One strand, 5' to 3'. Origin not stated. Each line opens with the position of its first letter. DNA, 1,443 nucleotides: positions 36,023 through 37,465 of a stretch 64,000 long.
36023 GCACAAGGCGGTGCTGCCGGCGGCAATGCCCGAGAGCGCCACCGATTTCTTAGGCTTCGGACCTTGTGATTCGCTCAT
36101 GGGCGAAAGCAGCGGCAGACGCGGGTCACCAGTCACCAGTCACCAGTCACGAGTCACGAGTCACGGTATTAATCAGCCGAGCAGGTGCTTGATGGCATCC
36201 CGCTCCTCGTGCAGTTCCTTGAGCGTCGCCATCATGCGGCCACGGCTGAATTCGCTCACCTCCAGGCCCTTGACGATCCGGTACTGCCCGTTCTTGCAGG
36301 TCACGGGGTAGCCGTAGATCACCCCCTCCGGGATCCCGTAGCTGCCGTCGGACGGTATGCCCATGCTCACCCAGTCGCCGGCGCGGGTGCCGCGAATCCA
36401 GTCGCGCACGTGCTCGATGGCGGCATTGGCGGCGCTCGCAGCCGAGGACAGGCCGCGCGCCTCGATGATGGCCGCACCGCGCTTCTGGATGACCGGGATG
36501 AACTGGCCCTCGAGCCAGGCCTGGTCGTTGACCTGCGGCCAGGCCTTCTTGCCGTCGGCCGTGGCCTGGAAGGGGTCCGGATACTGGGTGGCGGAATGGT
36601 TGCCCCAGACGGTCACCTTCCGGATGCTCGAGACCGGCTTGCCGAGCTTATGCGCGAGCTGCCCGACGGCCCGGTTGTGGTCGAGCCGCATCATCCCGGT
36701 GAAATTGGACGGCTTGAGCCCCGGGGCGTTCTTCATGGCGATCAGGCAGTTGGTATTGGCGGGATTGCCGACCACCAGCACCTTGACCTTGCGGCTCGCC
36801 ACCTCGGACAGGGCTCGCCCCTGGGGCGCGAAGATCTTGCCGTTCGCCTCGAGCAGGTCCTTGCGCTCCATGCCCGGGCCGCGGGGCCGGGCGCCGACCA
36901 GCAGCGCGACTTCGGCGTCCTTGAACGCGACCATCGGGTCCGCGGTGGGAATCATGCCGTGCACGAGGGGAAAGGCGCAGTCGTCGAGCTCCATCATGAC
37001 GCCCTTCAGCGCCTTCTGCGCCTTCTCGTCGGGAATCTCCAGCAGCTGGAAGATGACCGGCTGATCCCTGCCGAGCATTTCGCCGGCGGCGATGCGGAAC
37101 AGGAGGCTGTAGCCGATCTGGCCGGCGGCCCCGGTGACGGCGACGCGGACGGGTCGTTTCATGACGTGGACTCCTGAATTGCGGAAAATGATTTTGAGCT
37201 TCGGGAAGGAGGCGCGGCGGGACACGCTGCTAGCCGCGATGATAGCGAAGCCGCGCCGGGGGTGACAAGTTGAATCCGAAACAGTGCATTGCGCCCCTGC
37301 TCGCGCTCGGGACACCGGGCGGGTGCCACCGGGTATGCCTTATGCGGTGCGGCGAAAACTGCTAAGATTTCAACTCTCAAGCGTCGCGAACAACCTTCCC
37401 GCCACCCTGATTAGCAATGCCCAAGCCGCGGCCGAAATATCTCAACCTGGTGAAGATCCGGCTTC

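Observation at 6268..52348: Window-wide family of intergenic 7-nt tandem arrays: 18 arrays at 11 loci, mostly locus-specific inverted pairs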

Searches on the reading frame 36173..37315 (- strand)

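Call 59: search_protein_families(library=pfam, proteins=[window:36173-37315:-])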
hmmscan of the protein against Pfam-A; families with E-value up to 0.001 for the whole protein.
window:36173-37315:- (380 aa): 2 families
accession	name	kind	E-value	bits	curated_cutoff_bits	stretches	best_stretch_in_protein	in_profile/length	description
PF02866.23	Ldh_1_C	-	6.5e-40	137.4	22.6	1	210-377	2-172/174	lactate/malate dehydrogenase, alpha/beta C-terminal domain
PF00056.29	Ldh_1_N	-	3.3e-33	115.1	27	1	56-204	1-139/141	lactate/malate dehydrogenase, NAD binding domain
